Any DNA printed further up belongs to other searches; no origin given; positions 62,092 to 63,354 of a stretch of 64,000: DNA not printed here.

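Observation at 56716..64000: Sugar catabolic cassette with a PfkA-family kinase lacking canonical fructose-6-phosphate contacts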

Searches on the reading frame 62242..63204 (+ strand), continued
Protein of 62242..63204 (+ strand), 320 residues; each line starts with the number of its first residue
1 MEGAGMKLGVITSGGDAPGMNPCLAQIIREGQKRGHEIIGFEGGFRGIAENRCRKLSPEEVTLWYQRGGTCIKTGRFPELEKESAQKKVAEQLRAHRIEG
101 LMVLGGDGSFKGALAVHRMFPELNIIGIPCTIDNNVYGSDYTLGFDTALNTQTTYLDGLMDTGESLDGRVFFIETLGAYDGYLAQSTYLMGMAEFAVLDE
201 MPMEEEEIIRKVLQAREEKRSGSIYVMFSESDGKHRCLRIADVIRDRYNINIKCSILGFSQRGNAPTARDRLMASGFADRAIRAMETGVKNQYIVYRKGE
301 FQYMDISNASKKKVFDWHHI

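Call 17: find_encoding_contigs(protein=P0024, flank=10000, max_places=2)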
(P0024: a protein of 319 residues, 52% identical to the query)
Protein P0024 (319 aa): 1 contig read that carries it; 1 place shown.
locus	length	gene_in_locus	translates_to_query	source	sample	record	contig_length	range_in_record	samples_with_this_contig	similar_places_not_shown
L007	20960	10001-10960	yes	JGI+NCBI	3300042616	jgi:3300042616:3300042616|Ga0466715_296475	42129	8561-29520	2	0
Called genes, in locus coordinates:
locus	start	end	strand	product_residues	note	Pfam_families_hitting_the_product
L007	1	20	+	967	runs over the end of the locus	PF12796:Ank_2, PF13857:Ank_5, PF12796:Ank_2, PF13637:Ank_4, PF12796:Ank_2, PF12796:Ank_2, PF12796:Ank_2, PF12796:Ank_2, +14 more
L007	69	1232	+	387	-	PF11187:Mbeg1-like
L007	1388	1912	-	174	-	PF08207:EFP_N, PF01132:EFP, PF09285:Elong-fact-P_C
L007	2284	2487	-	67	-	PF02599:CsrA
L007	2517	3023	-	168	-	PF02623:FliW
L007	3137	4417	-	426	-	PF00294:PfkB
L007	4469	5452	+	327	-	PF00532:Peripla_BP_1, PF13407:Peripla_BP_4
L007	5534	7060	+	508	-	PF00005:ABC_tran, PF13304:AAA_21 (faint), PF00005:ABC_tran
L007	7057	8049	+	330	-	PF02653:BPD_transp_2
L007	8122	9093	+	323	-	PF00480:ROK, PF01869:BcrAD_BadFG (faint)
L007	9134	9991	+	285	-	PF01116:F_bP_aldolase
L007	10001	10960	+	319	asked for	PF00365:PFK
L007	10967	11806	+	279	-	PF01418:HTH_6, PF01380:SIS, PF13580:SIS_2 (weak)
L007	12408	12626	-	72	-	-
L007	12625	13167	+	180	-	PF01066:CDP-OH_P_transf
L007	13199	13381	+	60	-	PF07927:HicA_toxin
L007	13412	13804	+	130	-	PF15919:HicB_lk_antitox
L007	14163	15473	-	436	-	PF01098:FTSW_RODA_SPOVE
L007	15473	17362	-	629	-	PF03717:PBP_dimer, PF00905:Transpeptidase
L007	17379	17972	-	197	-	PF04093:MreD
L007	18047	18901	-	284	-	PF04085:MreC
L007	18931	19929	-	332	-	PF06723:MreB_Mbl, PF00022:Actin (faint), PF00012:HSP70, PF14450:FtsA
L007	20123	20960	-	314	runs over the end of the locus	PF07719:TPR_2 (faint), PF13181:TPR_8 (faint), PF13374:TPR_10 (faint), PF13424:TPR_12 (faint), PF13428:TPR_14 (faint)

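Call 27: find_related_loci(query=A1, collection=genome_contigs, flank=10000)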
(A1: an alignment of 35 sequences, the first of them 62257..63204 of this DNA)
Query A1 (315 aa) in genome_contigs; peptide patterns used: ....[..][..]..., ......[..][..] (x = any residue, [..] = any of these).
600 stretches matched a pattern (row limit reached: there are more); 589 encode a relative of the query (tblastn E <= 1e-3); the best 80 are kept; 80 distinct loci.
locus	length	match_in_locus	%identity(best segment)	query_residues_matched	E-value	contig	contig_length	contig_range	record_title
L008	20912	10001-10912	37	2-307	1e-65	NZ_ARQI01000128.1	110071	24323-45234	Brachyspira innocens ATCC 29796 strain B256 F811DRAFT_scaffold00003.3_C, whole genome shotgun sequence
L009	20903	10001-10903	38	3-308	4e-61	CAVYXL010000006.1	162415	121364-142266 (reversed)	MAG: Candidatus Bathyarchaeota archaeon isolate MFD01476.bin.2.165 genome assembly, contig: contig_137673, whole genome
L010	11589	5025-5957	38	2-313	6e-61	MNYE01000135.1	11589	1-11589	MAG: Dehalococcoidia bacterium CG2_30_46_9 cg2_3.0_scaffold_5396_c, whole genome shotgun sequence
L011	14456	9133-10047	38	3-312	3e-60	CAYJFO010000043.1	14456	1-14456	MAG TPA_asm: uncultured Oscillospiraceae bacterium isolate ERP123703_co1_307 genome assembly, contig: NODE_4372_length_1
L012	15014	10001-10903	38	2-304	1e-59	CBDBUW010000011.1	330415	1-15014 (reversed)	MAG: Cyclobacteriaceae bacterium isolate 7aed28b9-4fba-4aa8-a2c3-100fc956efa7 genome assembly, contig: contig_11, whole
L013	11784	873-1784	36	2-308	3e-59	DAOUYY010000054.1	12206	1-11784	MAG TPA_asm: Candidatus Neomarinimicrobiota bacterium isolate CSMAG_939 CSMAG_939_k141_3656857_length_12206_cov_11.9048,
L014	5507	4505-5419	36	2-308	2e-59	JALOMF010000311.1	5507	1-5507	MAG: Saprospiraceae bacterium isolate Prado044 scaffold_40671, whole genome shotgun sequence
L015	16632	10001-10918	36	3-308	8e-59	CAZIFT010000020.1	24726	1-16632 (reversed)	MAG TPA_asm: uncultured Muribaculaceae bacterium isolate binchicken_co323_277 genome assembly, contig: NODE_1779_length_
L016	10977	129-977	40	2-286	2e-58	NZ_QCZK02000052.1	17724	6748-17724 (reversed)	Botryobacter ruber strain SYSU D60016 SYSU_D60016_Contig52, whole genome shotgun sequence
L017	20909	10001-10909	36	2-306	4e-58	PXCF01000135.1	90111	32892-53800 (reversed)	MAG: Cryomorphaceae bacterium isolate T3Sed10_273 T3-Sed10-C102, whole genome shotgun sequence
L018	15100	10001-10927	35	3-302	8e-58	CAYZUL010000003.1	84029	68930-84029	MAG TPA_asm: uncultured Nitrospirota bacterium isolate SRP090828_co2_53 genome assembly, contig: NODE_110_length_84029_c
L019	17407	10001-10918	35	2-310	2e-57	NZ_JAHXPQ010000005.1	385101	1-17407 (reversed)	Mucilaginibacter rivuli strain HMF5004 5, whole genome shotgun sequence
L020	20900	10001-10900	36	2-308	3e-57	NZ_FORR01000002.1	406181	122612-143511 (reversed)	Thermoflavimicrobium dichotomicum strain DSM 44778, whole genome shotgun sequence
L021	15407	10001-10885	37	2-291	2e-57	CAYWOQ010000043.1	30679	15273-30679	MAG TPA_asm: uncultured Roseivirgaceae bacterium isolate SRP141376_co5_324 genome assembly, contig: NODE_3430_length_306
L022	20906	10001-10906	36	2-306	3e-57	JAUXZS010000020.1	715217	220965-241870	MAG: Bacteroidota bacterium isolate C18_maxbin.119 C18_k141_78252, whole genome shotgun sequence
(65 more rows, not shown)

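Call 28: find_encoding_contigs(protein=P0071, flank=10000, max_places=1)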
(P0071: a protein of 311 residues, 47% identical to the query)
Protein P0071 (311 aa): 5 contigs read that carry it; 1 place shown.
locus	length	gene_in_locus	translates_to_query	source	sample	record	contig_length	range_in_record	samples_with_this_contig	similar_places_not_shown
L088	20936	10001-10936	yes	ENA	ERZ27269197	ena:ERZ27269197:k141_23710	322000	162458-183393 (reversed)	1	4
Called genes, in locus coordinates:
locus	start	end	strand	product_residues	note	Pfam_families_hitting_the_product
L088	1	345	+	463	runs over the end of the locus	PF00890:FAD_binding_2, PF01134:GIDA, PF01494:FAD_binding_3 (faint), PF07992:Pyr_redox_2, PF12831:FAD_oxidored, PF13738:Pyr_redox_3, PF00070:Pyr_redox, PF02852:Pyr_redox_dim, +2 more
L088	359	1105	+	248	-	PF00106:adh_short, PF08659:KR, PF13561:adh_short_C2, PF23441:SDR (weak)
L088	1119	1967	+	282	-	PF01261:AP_endonuc_2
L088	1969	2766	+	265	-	PF00106:adh_short, PF08659:KR, PF13561:adh_short_C2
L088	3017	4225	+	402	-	PF00480:ROK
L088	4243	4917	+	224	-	PF07385:Lyx_isomer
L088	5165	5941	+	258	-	PF00005:ABC_tran, PF02463:SMC_N (weak), PF09818:ABC_ATPase (faint), PF13304:AAA_21 (faint)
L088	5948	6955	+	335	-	PF02653:BPD_transp_2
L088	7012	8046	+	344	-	PF00532:Peripla_BP_1, PF13377:Peripla_BP_3 (faint), PF13407:Peripla_BP_4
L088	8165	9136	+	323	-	PF00480:ROK, PF01869:BcrAD_BadFG (faint)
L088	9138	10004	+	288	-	PF01116:F_bP_aldolase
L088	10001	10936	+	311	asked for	PF00365:PFK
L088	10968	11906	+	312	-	PF00294:PfkB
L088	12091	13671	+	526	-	PF07969:Amidohydro_3, PF01979:Amidohydro_1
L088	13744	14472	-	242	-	PF00392:GntR, PF07702:UTRA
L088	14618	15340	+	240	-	PF01791:DeoC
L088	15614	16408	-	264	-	PF00106:adh_short, PF08659:KR, PF13561:adh_short_C2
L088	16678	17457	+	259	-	PF00106:adh_short, PF08659:KR, PF13561:adh_short_C2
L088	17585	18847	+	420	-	PF01208:URO-D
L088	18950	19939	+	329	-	PF02653:BPD_transp_2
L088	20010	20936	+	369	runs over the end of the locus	PF13407:Peripla_BP_4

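Call 29: find_encoding_contigs(protein=P0083, flank=10000, max_places=1)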
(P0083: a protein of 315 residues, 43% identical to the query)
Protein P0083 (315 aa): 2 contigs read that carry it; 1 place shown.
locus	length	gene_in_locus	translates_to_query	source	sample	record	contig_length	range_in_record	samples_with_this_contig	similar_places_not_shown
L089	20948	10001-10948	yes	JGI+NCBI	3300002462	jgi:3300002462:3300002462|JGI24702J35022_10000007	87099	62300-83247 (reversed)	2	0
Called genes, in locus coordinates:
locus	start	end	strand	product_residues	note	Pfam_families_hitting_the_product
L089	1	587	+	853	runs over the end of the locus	PF00122:E1-E2_ATPase, PF00702:Hydrolase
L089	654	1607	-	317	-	PF04198:Sugar-bind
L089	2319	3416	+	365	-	PF00356:LacI, PF13407:Peripla_BP_4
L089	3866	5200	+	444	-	PF01547:SBP_bac_1, PF13416:SBP_bac_8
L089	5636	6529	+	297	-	PF00528:BPD_transp_1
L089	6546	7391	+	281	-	PF00528:BPD_transp_1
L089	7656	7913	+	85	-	-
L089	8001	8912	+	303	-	PF00480:ROK, PF01869:BcrAD_BadFG (weak)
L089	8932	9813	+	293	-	PF01116:F_bP_aldolase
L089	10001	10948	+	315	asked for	PF00365:PFK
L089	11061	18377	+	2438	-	PF13385:Laminin_G_3, PF13385:Laminin_G_3, PF22848:ASD1_dom, PF06964:Alpha-L-AF_C, PF13385:Laminin_G_3, PF02018:CBM_4_9, PF22848:ASD1_dom, PF06964:Alpha-L-AF_C, +2 more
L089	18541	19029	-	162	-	PF14516:AAA_35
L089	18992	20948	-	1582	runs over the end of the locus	-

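Call 30: find_encoding_contigs(protein=P0010, flank=10000, max_places=2)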
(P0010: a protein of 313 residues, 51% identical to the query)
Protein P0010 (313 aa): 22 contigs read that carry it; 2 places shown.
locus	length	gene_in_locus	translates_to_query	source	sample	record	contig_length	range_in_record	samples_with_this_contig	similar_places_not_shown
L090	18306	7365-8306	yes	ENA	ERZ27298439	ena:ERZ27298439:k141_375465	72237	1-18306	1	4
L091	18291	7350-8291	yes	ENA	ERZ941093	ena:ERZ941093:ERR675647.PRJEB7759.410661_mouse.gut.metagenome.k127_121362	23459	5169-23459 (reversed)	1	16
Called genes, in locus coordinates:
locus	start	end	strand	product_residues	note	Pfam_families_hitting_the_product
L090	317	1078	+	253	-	PF04703:FaeA (faint), PF08220:HTH_DeoR, PF08279:HTH_11, PF08280:HTH_Mga, PF13412:HTH_24 (weak), PF00455:DeoRC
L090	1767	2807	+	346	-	PF00532:Peripla_BP_1, PF13407:Peripla_BP_4, PF13377:Peripla_BP_3 (weak)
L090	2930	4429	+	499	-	PF02463:SMC_N (faint), PF00005:ABC_tran, PF13304:AAA_21 (faint), PF00005:ABC_tran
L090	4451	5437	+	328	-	PF02653:BPD_transp_2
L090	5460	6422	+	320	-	PF00480:ROK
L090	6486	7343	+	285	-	PF01116:F_bP_aldolase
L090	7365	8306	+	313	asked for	PF00365:PFK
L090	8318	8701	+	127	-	PF00903:Glyoxalase, PF13669:Glyoxalase_4 (weak), PF22677:Ble-like_N (faint)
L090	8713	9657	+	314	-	PF00294:PfkB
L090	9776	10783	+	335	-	PF02733:Dak1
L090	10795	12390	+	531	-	PF02734:Dak2, PF00294:PfkB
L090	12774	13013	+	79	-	-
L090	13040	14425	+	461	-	PF02900:LigB, PF01871:AMMECR1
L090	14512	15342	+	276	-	PF04055:Radical_SAM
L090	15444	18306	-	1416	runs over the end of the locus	PF01548:DEDD_Tnp_IS110 (faint), PF01869:BcrAD_BadFG, PF09989:DUF2229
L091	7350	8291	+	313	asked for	PF00365:PFK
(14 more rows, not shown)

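Call 37: search_protein_families(library=ncbifam, proteins=[L003:3059-4039:-, L005:11369-12313:+, L007:3137-4417:-, L088:10968-11906:+, L003:10887-12263:+, L005:1550-2866:-, L005:10955-11338:+, L005:13363-14964:+, L001:9511-10548:+, L001:10566-11225:+], max_evalue=0.00001)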
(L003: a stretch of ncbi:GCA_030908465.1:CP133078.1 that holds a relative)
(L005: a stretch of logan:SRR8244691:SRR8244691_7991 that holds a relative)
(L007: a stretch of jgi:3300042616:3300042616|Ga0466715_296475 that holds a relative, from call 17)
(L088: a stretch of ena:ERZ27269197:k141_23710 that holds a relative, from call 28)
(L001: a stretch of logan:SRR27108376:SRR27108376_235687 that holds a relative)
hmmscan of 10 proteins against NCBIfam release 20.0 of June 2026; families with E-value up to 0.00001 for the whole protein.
L003:3059-4039:- (326 aa): 18 families
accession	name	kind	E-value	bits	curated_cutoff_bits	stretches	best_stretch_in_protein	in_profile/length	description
NF049991.1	TagKinase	equivalog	6.9e-86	287.9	420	1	4-311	10-319/321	tagatose kinase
NF040938.1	KDG_KDGal_kin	equivalog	1.4e-39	136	400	1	47-308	41-304/305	bifunctional 2-dehydro-3-deoxygluconokinase/2-dehydro-3-deoxygalactonokinase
TIGR04382.1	myo_inos_iolC_N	equivalog_domain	1.5e-39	136.1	300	1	2-306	2-308/309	5-dehydro-2-deoxygluconokinase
NF053626.1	RibKinHalex1628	equivalog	1.2e-30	107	330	1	45-308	47-292/293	ATP-dependent ribose-1-phosphate kinase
TIGR02152.1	D_ribokin_bact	equivalog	4.8e-29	101.6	299.65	1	45-304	44-297/298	ribokinase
NF006957.1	PRK09434.1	equivalog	1.1e-28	100.6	450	1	34-298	25-297/302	fructokinase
NF041332.1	KDG_KDGal_kin_Halo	equivalog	7e-24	84.8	440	1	35-310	32-313/320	bifunctional 2-dehydro-3-deoxygluconokinase/2-dehydro-3-deoxygalactonokinase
NF008353.0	PRK11142.1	equivalog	1.1e-20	74.4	341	1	45-309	48-305/307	ribokinase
NF047869.1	myo_kin_aldol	exception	7.3e-20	70.8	600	1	41-318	45-342/586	bifunctional 5-dehydro-2-deoxygluconokinase/5-dehydro-2-deoxyphosphogluconate aldolase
NF041633.1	trifunc_aldol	exception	2.6e-19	69.1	700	1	4-205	244-444/580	KHG/KDPG aldolase/sugar kinase fusion protein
NF041134.1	R1P_kin_Thcocales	equivalog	9.7e-17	61.3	500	1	37-304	38-279/291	ADP-dependent ribose-1-phosphate kinase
NF052444.1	DhDoxglucKinKdgK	equivalog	2.1e-15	56.9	400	1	49-292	42-294/303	2-dehydro-3-deoxygluconokinase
NF007321.0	PRK09813.1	equivalog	3.7e-12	46.3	247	1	35-292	23-259/261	fructoselysine 6-kinase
TIGR02198.1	rfaE_dom_I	equivalog_domain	7.9e-12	44.9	345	1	40-293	51-302/315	D-glycero-beta-D-manno-heptose-7-phosphate kinase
NF041164.1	NucKinThplmales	equivalog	1.2e-09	37.8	450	1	48-306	50-289/295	nucleoside kinase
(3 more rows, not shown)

L005:11369-12313:+ (314 aa): 20 families
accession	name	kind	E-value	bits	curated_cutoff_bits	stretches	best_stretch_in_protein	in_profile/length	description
NF049991.1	TagKinase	equivalog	1.8e-79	266.9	420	1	4-311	10-317/321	tagatose kinase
NF006957.1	PRK09434.1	equivalog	1.2e-42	146.5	450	1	1-296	1-293/302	fructokinase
TIGR04382.1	myo_inos_iolC_N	equivalog_domain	1.8e-39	135.8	300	1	33-292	32-292/309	5-dehydro-2-deoxygluconokinase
NF040938.1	KDG_KDGal_kin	equivalog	5.2e-34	117.7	400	1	36-309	31-303/305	bifunctional 2-dehydro-3-deoxygluconokinase/2-dehydro-3-deoxygalactonokinase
TIGR02152.1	D_ribokin_bact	equivalog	9e-30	104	299.65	1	44-306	44-297/298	ribokinase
NF053626.1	RibKinHalex1628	equivalog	4e-29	102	330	1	41-309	44-291/293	ATP-dependent ribose-1-phosphate kinase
NF041332.1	KDG_KDGal_kin_Halo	equivalog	2.7e-22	79.6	440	1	45-310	43-311/320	bifunctional 2-dehydro-3-deoxygluconokinase/2-dehydro-3-deoxygalactonokinase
NF052444.1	DhDoxglucKinKdgK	equivalog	8.4e-21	74.6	400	1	55-284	49-284/303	2-dehydro-3-deoxygluconokinase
NF008353.0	PRK11142.1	equivalog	1.4e-19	70.8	341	1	45-309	49-303/307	ribokinase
NF007321.0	PRK09813.1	equivalog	2.4e-17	63.3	247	1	33-287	22-252/261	fructoselysine 6-kinase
NF041633.1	trifunc_aldol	exception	7.6e-17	61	700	1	4-193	244-434/580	KHG/KDPG aldolase/sugar kinase fusion protein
NF041134.1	R1P_kin_Thcocales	equivalog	4.7e-16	59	500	1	36-285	38-258/291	ADP-dependent ribose-1-phosphate kinase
TIGR02198.1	rfaE_dom_I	equivalog_domain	2.4e-15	56.5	345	1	183-294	186-301/315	D-glycero-beta-D-manno-heptose-7-phosphate kinase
TIGR03168.1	1-PFK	subfamily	1.4e-11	43.9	216.4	1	41-295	40-287/305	hexose kinase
NF047869.1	myo_kin_aldol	exception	2.1e-11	42.9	600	1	36-288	40-310/586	bifunctional 5-dehydro-2-deoxygluconokinase/5-dehydro-2-deoxyphosphogluconate aldolase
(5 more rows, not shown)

L007:3137-4417:- (426 aa): 17 families
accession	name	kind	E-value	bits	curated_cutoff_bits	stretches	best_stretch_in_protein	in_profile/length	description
NF049991.1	TagKinase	equivalog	3.3e-89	298.9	420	1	95-407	4-319/321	tagatose kinase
TIGR04382.1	myo_inos_iolC_N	equivalog_domain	2.1e-39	135.6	300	1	99-388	2-294/309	5-dehydro-2-deoxygluconokinase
NF040938.1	KDG_KDGal_kin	equivalog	9.6e-33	113.6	400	1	144-403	42-303/305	bifunctional 2-dehydro-3-deoxygluconokinase/2-dehydro-3-deoxygalactonokinase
NF006957.1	PRK09434.1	equivalog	9.8e-32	110.7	450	1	130-391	25-294/302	fructokinase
NF053626.1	RibKinHalex1628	equivalog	6.8e-30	104.6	330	1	143-394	49-283/293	ATP-dependent ribose-1-phosphate kinase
TIGR02152.1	D_ribokin_bact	equivalog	2.8e-27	95.9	299.65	1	141-390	44-287/298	ribokinase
NF008353.0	PRK11142.1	equivalog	7.5e-24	84.8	341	1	142-404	49-304/307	ribokinase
NF052444.1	DhDoxglucKinKdgK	equivalog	3.4e-21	75.9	400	1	148-388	45-294/303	2-dehydro-3-deoxygluconokinase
NF041332.1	KDG_KDGal_kin_Halo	equivalog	1.9e-20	73.5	440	1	131-387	32-295/320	bifunctional 2-dehydro-3-deoxygluconokinase/2-dehydro-3-deoxygalactonokinase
NF047869.1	myo_kin_aldol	exception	1e-18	67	600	1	96-265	4-171/586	bifunctional 5-dehydro-2-deoxygluconokinase/5-dehydro-2-deoxyphosphogluconate aldolase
NF041633.1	trifunc_aldol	exception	5.7e-18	64.7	700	1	93-306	236-448/580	KHG/KDPG aldolase/sugar kinase fusion protein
NF041134.1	R1P_kin_Thcocales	equivalog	1e-16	61.3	500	1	132-377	37-256/291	ADP-dependent ribose-1-phosphate kinase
NF007321.0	PRK09813.1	equivalog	9e-13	48.3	247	1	141-388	33-259/261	fructoselysine 6-kinase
NF041164.1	NucKinThplmales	equivalog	5.6e-09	35.6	450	1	256-386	146-274/295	nucleoside kinase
TIGR03168.1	1-PFK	subfamily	2.8e-08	33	216.4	1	302-389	200-287/305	hexose kinase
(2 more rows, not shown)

L088:10968-11906:+ (312 aa): 17 families
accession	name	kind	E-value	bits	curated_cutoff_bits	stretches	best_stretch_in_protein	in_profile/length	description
NF049991.1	TagKinase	equivalog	1.2e-98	329.9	420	1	4-304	10-310/321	tagatose kinase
NF040938.1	KDG_KDGal_kin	equivalog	7.3e-46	156.7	400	1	4-304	1-298/305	bifunctional 2-dehydro-3-deoxygluconokinase/2-dehydro-3-deoxygalactonokinase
TIGR04382.1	myo_inos_iolC_N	equivalog_domain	1.1e-44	153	300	1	3-294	3-294/309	5-dehydro-2-deoxygluconokinase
NF006957.1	PRK09434.1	equivalog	3.7e-37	128.5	450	1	34-298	26-295/302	fructokinase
TIGR02152.1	D_ribokin_bact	equivalog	3.8e-34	118.4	299.65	1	44-305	44-296/298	ribokinase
NF041332.1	KDG_KDGal_kin_Halo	equivalog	8.2e-28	97.8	440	1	1-294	1-296/320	bifunctional 2-dehydro-3-deoxygluconokinase/2-dehydro-3-deoxygalactonokinase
NF008353.0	PRK11142.1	equivalog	8.1e-26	91.2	341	1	44-306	48-300/307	ribokinase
NF047869.1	myo_kin_aldol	exception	8.2e-26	90.5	600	1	3-294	8-316/586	bifunctional 5-dehydro-2-deoxygluconokinase/5-dehydro-2-deoxyphosphogluconate aldolase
NF041633.1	trifunc_aldol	exception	2.9e-25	88.7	700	1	3-210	243-449/580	KHG/KDPG aldolase/sugar kinase fusion protein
NF052444.1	DhDoxglucKinKdgK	equivalog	8.5e-24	84.5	400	1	54-290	48-290/303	2-dehydro-3-deoxygluconokinase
NF053626.1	RibKinHalex1628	equivalog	2.3e-23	83.1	330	1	44-296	47-279/293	ATP-dependent ribose-1-phosphate kinase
NF041134.1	R1P_kin_Thcocales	equivalog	4.5e-15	55.8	500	1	36-295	38-268/291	ADP-dependent ribose-1-phosphate kinase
NF007321.0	PRK09813.1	equivalog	2.5e-12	46.8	247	1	33-91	22-80/261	fructoselysine 6-kinase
TIGR02198.1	rfaE_dom_I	equivalog_domain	9.6e-11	41.3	345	1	222-294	228-301/315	D-glycero-beta-D-manno-heptose-7-phosphate kinase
TIGR03168.1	1-PFK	subfamily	9.9e-10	37.8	216.4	1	210-294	202-286/305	hexose kinase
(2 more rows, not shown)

L003:10887-12263:+ (458 aa): 3 families
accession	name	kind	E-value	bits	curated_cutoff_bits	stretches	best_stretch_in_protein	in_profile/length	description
TIGR02810.1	agaZ_gatZ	equivalog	2.1e-156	521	568.8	1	44-456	11-419/420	D-tagatose-bisphosphate aldolase, class II, non-catalytic subunit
NF012002.0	PRK15458.1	equivalog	1.2e-137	459.5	707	1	42-456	13-423/428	tagatose-bisphosphate aldolase subunit KbaZ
NF011626.0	PRK15052.1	equivalog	1.9e-136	455.2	579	1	45-456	13-418/421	tagatose-bisphosphate aldolase subunit GatZ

L005:1550-2866:- (438 aa): 3 families
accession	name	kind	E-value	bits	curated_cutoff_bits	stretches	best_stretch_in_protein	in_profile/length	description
TIGR02810.1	agaZ_gatZ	equivalog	5.9e-151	503.1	568.8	1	7-430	2-419/420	D-tagatose-bisphosphate aldolase, class II, non-catalytic subunit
NF012002.0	PRK15458.1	equivalog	1.5e-140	469.1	707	1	6-431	5-424/428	tagatose-bisphosphate aldolase subunit KbaZ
NF011626.0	PRK15052.1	equivalog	1.2e-130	436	579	1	9-429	5-417/421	tagatose-bisphosphate aldolase subunit GatZ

L005:10955-11338:+ (127 aa): 1 family
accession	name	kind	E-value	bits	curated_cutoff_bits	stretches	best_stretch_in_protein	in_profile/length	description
TIGR03081.1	metmalonyl_epim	equivalog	5.5e-07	30.2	114.95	1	11-97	3-101/129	methylmalonyl-CoA epimerase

L005:13363-14964:+ (533 aa): 19 families
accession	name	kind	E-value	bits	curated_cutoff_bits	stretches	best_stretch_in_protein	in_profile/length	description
TIGR03168.1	1-PFK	subfamily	3.1e-86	289.1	216.4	1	224-529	1-305/305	hexose kinase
TIGR03828.1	pfkB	equivalog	2.4e-85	286.2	292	1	224-529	1-305/305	1-phosphofructokinase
TIGR02365.1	dha_L_ycgS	equivalog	1.8e-52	177.9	138.3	1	12-207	3-195/196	dihydroxyacetone kinase subunit DhaL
NF011049.0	PRK14479.1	subfamily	1.3e-51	175.9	492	1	3-210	357-566/568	dihydroxyacetone kinase family protein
NF041320.1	pfkB_Halo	equivalog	1.5e-48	165.8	400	1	224-529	2-300/302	1-phosphofructokinase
NF007068.0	PRK09513.1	equivalog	1.3e-42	146.1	432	1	222-531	3-311/312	1-phosphofructokinase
NF010033.0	PRK13508.1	equivalog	1.1e-41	143.1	469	1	224-495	2-273/309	tagatose-6-phosphate kinase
TIGR01231.1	lacC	equivalog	1.7e-40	139.3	409.55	1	224-495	2-274/310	tagatose-6-phosphate kinase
NF007632.0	PRK10294.1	equivalog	7e-36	124.1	353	1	223-523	3-304/310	6-phosphofructokinase II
TIGR02361.1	dak_ATP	equivalog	2.4e-35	122.2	574.95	1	5-205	380-581/583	glycerone kinase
TIGR02198.1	rfaE_dom_I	equivalog_domain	2.4e-21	76.2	345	1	258-521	47-312/315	D-glycero-beta-D-manno-heptose-7-phosphate kinase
TIGR02152.1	D_ribokin_bact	equivalog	2.2e-20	73.2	299.65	1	233-512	9-287/298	ribokinase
NF008454.0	PRK11316.1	equivalog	3.8e-15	55.4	521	1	255-522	47-311/475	bifunctional D-glycero-beta-D-manno-heptose-7-phosphate kinase/D-glycero-beta-D-manno-heptose 1-phosphate adenylyltransferase HldE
NF008353.0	PRK11142.1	equivalog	6.1e-11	42.4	341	1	233-518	13-298/307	ribokinase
TIGR04382.1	myo_inos_iolC_N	equivalog_domain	8.2e-10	38.4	300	1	425-503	208-287/309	5-dehydro-2-deoxygluconokinase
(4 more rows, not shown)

L001:9511-10548:+ (345 aa): 4 families
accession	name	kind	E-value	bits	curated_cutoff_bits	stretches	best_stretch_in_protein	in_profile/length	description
NF011049.0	PRK14479.1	subfamily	6.1e-81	272.7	492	1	10-343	2-328/568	dihydroxyacetone kinase family protein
TIGR02363.1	dhaK1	equivalog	1.5e-68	231.3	406.25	1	10-338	2-325/329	dihydroxyacetone kinase subunit DhaK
TIGR02361.1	dak_ATP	equivalog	1.3e-50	172.7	574.95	1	53-337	40-338/583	glycerone kinase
TIGR02362.1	dhaK1b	equivalog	1.3e-47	162.5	413.25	1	44-328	28-311/326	DhaKLM operon coactivator DhaQ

L001:10566-11225:+ (219 aa): 4 families
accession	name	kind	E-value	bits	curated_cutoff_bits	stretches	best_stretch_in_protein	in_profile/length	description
TIGR02365.1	dha_L_ycgS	equivalog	2.5e-51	174.2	138.3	1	11-204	3-195/196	dihydroxyacetone kinase subunit DhaL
NF011049.0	PRK14479.1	subfamily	5.8e-49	167.1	492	1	5-205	360-564/568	dihydroxyacetone kinase family protein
TIGR02361.1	dak_ATP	equivalog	5.9e-37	127.5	574.95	1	4-203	380-582/583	glycerone kinase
TIGR03599.1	YloV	subfamily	1.7e-06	26.9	396.1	1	34-216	27-202/530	DAK2 domain fusion protein YloV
